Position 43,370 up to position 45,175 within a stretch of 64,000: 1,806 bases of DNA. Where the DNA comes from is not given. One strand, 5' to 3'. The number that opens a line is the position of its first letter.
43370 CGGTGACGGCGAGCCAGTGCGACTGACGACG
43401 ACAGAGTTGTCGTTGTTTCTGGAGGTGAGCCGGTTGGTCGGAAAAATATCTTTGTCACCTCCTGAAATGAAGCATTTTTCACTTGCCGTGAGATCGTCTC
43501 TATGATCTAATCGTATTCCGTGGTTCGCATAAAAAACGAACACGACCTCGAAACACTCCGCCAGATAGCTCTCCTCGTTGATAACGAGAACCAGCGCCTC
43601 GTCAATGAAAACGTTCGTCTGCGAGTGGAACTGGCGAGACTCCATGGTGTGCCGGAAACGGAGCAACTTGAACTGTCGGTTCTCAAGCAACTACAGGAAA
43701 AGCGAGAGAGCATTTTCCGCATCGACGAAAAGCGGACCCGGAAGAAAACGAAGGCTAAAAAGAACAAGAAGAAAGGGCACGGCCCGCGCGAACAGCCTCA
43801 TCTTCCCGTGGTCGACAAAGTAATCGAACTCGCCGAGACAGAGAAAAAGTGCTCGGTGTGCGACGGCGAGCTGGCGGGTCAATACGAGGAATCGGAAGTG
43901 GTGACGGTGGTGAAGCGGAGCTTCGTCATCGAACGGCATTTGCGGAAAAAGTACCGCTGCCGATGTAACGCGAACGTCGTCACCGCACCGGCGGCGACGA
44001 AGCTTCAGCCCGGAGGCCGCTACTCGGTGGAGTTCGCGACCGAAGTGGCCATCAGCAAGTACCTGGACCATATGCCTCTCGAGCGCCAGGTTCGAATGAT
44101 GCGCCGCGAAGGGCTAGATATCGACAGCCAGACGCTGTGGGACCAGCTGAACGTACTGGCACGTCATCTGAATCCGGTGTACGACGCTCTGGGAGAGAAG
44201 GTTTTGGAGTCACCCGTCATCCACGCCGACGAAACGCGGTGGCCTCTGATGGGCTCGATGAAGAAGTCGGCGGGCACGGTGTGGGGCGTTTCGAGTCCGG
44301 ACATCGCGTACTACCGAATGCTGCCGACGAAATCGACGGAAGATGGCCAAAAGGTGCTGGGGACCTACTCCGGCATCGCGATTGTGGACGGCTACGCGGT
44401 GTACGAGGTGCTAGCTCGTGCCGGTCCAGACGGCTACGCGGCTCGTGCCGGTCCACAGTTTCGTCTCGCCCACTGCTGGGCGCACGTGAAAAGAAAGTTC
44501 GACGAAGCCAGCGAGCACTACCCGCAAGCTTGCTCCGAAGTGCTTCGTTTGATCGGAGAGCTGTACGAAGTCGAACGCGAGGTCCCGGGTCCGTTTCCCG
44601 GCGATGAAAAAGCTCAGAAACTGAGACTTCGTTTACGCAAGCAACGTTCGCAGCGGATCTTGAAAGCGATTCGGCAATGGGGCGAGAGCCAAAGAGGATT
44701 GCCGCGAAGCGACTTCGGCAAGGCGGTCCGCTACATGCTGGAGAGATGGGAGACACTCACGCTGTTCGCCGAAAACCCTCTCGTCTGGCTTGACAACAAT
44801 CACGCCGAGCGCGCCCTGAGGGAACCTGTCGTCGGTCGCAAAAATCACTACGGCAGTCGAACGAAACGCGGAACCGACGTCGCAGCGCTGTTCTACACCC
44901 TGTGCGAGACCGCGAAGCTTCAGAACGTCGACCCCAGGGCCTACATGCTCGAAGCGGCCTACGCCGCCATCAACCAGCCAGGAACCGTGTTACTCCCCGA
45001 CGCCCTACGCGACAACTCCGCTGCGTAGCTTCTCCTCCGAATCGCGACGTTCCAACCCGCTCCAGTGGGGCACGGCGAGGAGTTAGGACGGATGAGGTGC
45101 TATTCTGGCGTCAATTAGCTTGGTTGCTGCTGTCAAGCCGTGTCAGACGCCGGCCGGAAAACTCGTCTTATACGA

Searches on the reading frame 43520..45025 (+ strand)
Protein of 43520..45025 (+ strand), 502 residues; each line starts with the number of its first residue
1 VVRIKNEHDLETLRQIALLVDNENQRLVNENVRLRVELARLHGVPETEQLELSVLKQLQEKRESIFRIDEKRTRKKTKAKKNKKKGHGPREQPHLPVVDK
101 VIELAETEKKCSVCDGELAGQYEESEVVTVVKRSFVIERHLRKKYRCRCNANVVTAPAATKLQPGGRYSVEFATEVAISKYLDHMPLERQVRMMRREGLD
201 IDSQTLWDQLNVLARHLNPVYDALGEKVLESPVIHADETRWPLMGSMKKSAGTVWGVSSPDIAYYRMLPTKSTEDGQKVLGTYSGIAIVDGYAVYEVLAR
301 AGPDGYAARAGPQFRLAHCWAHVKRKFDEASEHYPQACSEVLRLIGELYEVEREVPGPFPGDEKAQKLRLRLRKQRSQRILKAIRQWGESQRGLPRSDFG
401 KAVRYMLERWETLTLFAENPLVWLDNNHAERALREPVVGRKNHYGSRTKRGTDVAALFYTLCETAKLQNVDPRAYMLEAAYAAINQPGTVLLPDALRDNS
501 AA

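Call 39: search_protein_families(library=pfam, proteins=[window:43520-45025:+], max_evalue=0.001)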
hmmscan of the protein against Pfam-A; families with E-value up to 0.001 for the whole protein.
window:43520-45025:+ (502 aa): 2 families
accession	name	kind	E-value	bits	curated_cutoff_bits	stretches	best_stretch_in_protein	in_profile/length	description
PF03050.20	DDE_Tnp_IS66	-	2.2e-70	237.8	23.1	1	166-452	2-282/284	Transposase IS66 family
PF13005.12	zf-IS66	-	1e-05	26.3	27.3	1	108-149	1-45/46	zinc-finger binding domain of transposase IS66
